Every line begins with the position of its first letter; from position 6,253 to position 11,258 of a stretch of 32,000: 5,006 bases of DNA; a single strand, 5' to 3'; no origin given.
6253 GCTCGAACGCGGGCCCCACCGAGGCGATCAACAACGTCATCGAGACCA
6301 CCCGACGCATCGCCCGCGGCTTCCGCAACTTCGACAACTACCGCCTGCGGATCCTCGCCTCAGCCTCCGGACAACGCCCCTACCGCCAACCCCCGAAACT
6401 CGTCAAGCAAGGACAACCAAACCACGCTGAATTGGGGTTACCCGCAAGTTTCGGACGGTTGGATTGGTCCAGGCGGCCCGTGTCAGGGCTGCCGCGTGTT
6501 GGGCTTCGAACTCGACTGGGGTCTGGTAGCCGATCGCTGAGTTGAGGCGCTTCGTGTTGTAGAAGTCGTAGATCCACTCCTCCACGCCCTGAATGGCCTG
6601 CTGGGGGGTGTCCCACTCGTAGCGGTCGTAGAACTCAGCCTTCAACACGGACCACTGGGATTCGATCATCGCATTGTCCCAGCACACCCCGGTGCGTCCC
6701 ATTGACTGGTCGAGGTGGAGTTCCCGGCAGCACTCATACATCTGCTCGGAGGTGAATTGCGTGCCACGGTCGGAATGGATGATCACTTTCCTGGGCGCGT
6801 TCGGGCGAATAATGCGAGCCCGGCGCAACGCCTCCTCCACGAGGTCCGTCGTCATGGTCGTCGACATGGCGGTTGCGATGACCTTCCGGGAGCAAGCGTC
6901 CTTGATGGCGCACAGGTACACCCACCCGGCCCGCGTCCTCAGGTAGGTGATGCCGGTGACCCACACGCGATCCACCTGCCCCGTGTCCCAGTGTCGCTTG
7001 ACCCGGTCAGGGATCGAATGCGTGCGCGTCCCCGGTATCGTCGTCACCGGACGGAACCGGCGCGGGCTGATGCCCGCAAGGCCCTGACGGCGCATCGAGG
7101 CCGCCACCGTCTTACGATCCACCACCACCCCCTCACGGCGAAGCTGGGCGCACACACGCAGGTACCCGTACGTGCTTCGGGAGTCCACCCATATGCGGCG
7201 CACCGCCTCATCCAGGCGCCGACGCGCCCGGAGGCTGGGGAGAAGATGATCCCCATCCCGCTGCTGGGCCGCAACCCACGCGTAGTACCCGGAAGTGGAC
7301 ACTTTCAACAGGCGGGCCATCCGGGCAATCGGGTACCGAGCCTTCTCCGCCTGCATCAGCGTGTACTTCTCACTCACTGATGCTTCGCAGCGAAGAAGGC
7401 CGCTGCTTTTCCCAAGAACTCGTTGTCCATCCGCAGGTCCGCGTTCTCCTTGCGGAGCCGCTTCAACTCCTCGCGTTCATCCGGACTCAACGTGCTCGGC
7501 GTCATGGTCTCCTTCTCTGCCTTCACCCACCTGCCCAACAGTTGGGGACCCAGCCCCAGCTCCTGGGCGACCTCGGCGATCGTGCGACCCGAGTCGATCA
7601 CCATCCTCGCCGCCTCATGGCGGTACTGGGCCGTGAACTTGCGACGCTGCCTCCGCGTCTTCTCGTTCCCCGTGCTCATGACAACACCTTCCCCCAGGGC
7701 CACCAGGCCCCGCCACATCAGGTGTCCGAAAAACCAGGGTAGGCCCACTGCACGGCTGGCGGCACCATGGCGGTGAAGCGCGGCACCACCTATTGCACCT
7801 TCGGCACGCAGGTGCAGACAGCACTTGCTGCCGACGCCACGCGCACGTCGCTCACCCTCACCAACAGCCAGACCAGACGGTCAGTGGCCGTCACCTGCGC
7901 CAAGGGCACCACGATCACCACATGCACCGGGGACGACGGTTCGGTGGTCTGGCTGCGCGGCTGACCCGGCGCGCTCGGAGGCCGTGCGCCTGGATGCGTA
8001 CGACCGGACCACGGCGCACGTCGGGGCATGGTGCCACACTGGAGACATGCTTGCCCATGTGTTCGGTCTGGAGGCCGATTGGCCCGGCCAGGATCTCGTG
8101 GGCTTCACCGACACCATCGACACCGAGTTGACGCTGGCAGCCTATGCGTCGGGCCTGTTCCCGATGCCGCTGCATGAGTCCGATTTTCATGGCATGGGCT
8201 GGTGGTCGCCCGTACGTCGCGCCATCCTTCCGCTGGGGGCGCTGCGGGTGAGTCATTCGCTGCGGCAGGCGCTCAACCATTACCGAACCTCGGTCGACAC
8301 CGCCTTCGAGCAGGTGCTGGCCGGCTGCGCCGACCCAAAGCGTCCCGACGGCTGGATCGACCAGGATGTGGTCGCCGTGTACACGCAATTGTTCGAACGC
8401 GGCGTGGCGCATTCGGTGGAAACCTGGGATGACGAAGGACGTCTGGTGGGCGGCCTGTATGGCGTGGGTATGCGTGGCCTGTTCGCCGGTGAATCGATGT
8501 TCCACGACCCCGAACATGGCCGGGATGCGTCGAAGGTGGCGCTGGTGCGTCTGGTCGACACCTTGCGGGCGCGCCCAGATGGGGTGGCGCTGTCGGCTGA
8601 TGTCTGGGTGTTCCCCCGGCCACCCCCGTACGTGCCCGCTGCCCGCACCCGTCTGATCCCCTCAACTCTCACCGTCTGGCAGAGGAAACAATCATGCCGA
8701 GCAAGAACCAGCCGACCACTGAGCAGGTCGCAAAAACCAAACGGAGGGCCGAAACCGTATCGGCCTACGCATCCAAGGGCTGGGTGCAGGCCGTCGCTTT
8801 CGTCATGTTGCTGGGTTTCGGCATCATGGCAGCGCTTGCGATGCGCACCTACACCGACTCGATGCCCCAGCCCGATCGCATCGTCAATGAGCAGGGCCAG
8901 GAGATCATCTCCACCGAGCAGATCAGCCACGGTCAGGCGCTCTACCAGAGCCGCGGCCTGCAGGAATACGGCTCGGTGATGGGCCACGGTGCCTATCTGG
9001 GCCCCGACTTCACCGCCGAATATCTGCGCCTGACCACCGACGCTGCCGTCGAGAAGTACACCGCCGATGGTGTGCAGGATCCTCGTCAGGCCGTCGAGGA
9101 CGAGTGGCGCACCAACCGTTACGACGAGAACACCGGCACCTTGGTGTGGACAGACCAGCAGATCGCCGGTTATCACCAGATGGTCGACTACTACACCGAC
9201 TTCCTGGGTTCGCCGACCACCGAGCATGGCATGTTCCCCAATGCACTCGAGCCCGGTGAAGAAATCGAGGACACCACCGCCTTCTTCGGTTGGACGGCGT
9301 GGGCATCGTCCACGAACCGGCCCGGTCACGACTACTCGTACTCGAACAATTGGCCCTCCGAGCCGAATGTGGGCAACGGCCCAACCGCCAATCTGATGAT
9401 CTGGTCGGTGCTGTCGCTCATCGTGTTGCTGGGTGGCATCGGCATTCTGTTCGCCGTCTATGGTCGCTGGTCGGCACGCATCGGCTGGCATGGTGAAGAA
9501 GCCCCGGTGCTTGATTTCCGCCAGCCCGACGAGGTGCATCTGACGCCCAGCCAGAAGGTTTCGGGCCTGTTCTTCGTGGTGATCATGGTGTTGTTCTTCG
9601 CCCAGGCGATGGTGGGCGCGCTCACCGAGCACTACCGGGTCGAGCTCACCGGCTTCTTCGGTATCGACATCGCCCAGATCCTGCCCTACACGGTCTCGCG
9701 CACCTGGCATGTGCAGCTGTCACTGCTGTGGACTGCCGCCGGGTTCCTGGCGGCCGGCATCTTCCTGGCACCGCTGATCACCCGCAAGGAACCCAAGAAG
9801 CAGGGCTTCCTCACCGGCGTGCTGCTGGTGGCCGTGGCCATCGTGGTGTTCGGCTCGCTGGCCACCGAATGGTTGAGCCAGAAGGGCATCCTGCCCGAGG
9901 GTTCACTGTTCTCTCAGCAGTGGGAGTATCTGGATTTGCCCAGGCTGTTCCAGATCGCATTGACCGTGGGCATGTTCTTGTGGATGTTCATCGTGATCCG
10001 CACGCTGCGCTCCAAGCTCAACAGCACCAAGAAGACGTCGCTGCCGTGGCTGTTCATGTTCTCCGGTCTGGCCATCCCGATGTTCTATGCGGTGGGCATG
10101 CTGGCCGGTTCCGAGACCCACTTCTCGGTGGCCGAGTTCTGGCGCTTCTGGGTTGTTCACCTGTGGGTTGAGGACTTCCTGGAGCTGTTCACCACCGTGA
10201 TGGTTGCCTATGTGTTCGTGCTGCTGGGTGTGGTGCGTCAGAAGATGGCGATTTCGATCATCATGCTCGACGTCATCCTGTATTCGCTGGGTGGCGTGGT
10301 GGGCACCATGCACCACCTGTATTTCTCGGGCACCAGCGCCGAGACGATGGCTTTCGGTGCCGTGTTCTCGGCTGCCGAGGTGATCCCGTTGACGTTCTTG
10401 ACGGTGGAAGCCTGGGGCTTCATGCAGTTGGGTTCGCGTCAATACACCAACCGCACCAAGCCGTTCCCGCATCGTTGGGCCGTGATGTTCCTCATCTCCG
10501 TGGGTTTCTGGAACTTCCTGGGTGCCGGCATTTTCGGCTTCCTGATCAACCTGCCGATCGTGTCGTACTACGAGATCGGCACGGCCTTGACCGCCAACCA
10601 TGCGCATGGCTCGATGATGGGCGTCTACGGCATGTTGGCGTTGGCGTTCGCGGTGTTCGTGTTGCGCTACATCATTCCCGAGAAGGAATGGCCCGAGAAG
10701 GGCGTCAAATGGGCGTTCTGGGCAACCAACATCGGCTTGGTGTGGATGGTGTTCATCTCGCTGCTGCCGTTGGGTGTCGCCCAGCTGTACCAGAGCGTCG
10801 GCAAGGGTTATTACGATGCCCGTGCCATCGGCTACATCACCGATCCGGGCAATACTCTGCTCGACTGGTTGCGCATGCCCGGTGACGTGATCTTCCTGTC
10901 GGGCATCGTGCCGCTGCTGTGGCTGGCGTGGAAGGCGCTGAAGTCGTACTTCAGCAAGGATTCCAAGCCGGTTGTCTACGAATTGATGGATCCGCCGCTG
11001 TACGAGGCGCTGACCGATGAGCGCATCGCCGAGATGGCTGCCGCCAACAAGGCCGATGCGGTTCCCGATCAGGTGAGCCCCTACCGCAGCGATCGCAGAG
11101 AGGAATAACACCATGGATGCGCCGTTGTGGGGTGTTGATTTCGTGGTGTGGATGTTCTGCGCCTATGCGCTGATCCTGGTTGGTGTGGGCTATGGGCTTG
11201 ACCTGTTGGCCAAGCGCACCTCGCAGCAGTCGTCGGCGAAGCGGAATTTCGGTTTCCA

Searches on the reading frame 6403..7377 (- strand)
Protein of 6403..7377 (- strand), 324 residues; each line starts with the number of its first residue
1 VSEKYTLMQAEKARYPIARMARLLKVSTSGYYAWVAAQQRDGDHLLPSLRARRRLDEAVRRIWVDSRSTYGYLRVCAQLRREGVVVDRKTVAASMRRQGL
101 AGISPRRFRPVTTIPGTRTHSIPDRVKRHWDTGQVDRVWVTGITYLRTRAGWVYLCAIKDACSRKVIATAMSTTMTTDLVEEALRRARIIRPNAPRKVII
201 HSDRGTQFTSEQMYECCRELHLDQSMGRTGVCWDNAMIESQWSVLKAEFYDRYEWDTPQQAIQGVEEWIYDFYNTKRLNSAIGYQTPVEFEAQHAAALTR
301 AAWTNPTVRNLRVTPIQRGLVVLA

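Call 81: search_protein_families(library=pfam, proteins=[window:6403-7377:-], max_evalue=0.001)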
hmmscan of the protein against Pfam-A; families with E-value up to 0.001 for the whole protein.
window:6403-7377:- (324 aa): 4 families
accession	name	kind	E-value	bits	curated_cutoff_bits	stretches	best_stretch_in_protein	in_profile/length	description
PF00665.32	rve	-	4.3e-20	72.3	32.6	1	135-231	4-101/102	Integrase core domain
PF13276.12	HTH_21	-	5.8e-15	55.7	28.1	1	52-108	3-60/60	HTH-like domain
PF13683.12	rve_3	-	4.6e-12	46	26.5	1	223-287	4-67/67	Integrase core domain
PF13333.12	rve_2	-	2.7e-08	34.3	22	1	239-293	1-54/56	Integrase core domain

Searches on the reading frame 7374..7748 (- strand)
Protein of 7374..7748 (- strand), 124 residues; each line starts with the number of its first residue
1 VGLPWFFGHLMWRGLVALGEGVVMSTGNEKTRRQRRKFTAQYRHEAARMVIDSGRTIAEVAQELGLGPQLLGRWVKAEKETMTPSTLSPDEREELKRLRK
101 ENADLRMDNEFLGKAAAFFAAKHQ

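Call 81: search_protein_families(library=pfam, proteins=[window:7374-7748:-], max_evalue=0.001)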
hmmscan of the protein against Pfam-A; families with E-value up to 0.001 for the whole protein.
window:7374-7748:- (124 aa): 5 families
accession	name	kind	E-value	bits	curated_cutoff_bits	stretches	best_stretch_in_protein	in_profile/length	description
PF01527.26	HTH_Tnp_1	-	7.6e-15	55.3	24.1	1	33-103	2-75/75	Transposase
PF13542.12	HTH_Tnp_ISL3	-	9.8e-05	22.2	27.4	1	34-76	8-48/51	Helix-turn-helix domain of transposase family ISL3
PF13518.12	HTH_28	-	0.00063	20.2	25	0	45-78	4-36/52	Helix-turn-helix domain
PF13936.12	HTH_38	-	0.00083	19.5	27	0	86-103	4-21/44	Helix-turn-helix domain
PF13384.12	HTH_23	-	0.00092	19.4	24.6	0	41-77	5-40/50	Homeodomain-like domain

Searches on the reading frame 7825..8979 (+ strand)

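Call 81: search_protein_families(library=pfam, proteins=[window:7825-8979:+], max_evalue=0.001)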
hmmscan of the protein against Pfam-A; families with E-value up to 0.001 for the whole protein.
window:7825-8979:+ (384 aa): 1 family
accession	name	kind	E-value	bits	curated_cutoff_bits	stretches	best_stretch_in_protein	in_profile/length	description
PF03588.20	Leu_Phe_trans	-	2.8e-45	154.3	22.7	1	103-250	4-148/171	Leucyl/phenylalanyl-tRNA protein transferase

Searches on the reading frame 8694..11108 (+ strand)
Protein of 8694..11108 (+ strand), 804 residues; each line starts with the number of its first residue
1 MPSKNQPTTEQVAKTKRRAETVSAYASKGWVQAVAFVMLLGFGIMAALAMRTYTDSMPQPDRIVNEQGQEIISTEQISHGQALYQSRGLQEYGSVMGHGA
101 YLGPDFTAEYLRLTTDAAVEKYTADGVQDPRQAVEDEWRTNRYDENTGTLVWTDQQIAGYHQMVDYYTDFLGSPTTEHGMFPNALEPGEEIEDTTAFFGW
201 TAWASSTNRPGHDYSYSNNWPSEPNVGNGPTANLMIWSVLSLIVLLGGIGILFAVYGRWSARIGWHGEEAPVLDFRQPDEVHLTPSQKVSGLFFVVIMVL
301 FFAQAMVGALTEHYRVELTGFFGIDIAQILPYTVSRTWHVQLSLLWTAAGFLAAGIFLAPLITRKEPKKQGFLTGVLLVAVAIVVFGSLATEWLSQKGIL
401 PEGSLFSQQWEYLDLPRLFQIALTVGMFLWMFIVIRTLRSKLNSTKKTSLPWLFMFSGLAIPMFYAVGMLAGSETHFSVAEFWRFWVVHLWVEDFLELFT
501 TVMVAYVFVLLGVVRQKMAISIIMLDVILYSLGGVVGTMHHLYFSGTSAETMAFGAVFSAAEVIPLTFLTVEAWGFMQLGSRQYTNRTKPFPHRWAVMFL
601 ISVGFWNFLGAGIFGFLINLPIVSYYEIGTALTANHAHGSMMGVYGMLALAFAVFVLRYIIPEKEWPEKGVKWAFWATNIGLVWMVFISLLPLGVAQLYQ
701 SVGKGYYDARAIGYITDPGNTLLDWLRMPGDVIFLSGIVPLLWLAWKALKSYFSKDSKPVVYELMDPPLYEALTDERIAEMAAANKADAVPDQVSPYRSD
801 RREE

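Call 64: list_cluster_members(proteins=[window:8694-11108:+, window:12117-12881:+, window:18457-19551:+, window:22010-23053:+, window:27504-28931:+, P0001])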
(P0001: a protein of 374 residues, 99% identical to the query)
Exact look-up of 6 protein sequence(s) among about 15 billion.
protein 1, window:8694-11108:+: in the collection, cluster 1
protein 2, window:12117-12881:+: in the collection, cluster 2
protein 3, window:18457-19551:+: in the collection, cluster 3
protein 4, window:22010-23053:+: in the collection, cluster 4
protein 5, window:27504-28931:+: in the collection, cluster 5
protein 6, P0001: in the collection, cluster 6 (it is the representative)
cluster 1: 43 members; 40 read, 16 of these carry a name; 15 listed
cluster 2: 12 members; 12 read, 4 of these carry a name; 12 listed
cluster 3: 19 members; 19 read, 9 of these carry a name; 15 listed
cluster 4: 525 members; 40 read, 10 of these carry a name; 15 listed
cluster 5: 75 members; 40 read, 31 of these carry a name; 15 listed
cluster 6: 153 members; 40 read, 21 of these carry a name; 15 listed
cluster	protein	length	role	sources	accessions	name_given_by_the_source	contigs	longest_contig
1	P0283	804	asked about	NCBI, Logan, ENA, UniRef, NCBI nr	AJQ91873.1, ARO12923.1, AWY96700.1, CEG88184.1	nitric-oxide reductase large subunit [Propionibacterium freudenreichii] | Nitric oxide reductase, NorZ n=1 Tax=Propionibacterium freudenreichii TaxID=1744 ... | Nitric oxide reductase [Propionibacterium freudenreichii subsp. freudenreichii]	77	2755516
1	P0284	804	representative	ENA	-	-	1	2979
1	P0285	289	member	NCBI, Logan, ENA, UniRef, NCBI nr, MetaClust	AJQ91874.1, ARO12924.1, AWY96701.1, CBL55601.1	hypothetical protein [Propionibacterium freudenreichii] | Uncharacterized protein n=3 Tax=Propionibacterium freudenreichii TaxID=1744 ... | status=active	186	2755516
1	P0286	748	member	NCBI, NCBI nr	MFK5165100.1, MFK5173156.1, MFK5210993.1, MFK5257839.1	nitric-oxide reductase large subunit [Propionibacterium freudenreichii] | cbb3-type cytochrome c oxidase subunit I [Propionibacterium freudenreichii]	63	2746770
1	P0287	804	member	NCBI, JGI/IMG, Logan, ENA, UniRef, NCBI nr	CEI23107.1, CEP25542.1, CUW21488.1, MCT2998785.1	nitric-oxide reductase large subunit [Propionibacterium freudenreichii] | nitric oxide reductase subunit B | Nitric-oxide reductase subunit B (Nitric-oxide reductase) n=3 Tax=Propionibacterium ...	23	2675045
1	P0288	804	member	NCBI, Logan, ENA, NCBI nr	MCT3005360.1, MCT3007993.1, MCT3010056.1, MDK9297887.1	nitric-oxide reductase large subunit [Propionibacterium freudenreichii]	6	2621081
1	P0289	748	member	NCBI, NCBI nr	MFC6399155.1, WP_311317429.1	nitric-oxide reductase large subunit [Propionibacterium freudenreichii] | cbb3-type cytochrome c oxidase subunit I [Propionibacterium freudenreichii]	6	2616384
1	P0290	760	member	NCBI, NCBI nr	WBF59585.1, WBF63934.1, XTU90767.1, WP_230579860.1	cbb3-type cytochrome c oxidase subunit I [Propionibacterium freudenreichii]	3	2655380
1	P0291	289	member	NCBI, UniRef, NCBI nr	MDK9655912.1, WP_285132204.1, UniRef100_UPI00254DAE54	transposase [Propionibacterium freudenreichii] | transposase n=1 Tax=Propionibacterium freudenreichii TaxID=1744 RepID=UPI00254DAE54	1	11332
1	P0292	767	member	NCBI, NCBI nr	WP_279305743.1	nitric-oxide reductase large subunit [Propionibacterium freudenreichii] | cbb3-type cytochrome c oxidase subunit I [Propionibacterium freudenreichii]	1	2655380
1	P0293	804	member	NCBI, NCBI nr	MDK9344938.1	nitric-oxide reductase large subunit [Propionibacterium freudenreichii]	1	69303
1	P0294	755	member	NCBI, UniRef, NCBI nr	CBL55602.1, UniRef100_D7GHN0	Nitric-oxide reductase subunit B (nitric-oxide reductase) [Propionibacterium ... | Nitric-oxide reductase subunit B (Nitric-oxide reductase) n=2 Tax=Propionibacterium ...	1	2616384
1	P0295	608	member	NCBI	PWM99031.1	MAG: nitric-oxide reductase large subunit, partial [Propionibacterium sp.]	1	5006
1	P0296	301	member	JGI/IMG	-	nitric oxide reductase subunit B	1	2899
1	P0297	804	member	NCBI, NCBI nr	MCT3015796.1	nitric-oxide reductase large subunit [Propionibacterium freudenreichii]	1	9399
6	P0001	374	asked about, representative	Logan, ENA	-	-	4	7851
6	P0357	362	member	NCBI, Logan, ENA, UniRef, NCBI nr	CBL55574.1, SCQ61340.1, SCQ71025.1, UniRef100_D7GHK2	Hypothetical protein PFREUD_00720 [Propionibacterium freudenreichii subsp. shermanii ... | Uncharacterized protein n=1 Tax=Propionibacterium freudenreichii subsp. shermanii (strain ...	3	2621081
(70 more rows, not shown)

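Call 75: find_encoding_contigs(protein=P0357, flank=8000, max_places=2)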
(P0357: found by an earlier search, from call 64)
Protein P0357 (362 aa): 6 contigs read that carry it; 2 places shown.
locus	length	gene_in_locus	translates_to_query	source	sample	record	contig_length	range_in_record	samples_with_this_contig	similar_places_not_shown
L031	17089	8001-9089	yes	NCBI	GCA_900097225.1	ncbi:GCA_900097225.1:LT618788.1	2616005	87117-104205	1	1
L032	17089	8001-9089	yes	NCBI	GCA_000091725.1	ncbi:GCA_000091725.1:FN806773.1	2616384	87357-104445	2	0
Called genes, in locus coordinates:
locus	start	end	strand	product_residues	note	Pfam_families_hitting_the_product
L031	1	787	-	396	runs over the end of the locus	PF00871:Acetate_kinase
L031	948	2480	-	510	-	PF13500:AAA_26 (weak), PF01515:PTA_PTB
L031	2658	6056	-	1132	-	PF00176:SNF2-rel_dom, PF00271:Helicase_C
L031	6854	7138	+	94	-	PF01527:HTH_Tnp_1, PF13384:HTH_23, PF13518:HTH_28 (weak), PF13551:HTH_29 (weak)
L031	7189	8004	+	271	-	PF13276:HTH_21, PF00665:rve, PF13358:DDE_3 (weak), PF13683:rve_3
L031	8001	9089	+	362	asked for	-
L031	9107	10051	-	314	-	-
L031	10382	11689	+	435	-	PF01610:DDE_Tnp_ISL3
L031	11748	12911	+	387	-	-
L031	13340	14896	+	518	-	PF00370:FGGY_N, PF02782:FGGY_C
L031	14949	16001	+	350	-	PF01210:NAD_Gly3P_dh_N, PF07479:NAD_Gly3P_dh_C, PF20618:GPD_NAD_C_bact (faint)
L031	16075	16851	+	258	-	PF13412:HTH_24 (weak), PF25213:HVO_A0261_N (weak), PF00392:GntR (faint), PF01047:MarR (weak), PF08220:HTH_DeoR, PF08279:HTH_11, PF25212:HVO_A0114 (weak), PF00455:DeoRC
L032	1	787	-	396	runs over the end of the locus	PF00871:Acetate_kinase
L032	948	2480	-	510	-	PF13500:AAA_26 (weak), PF01515:PTA_PTB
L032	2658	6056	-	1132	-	PF00176:SNF2-rel_dom, PF00271:Helicase_C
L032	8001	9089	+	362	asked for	-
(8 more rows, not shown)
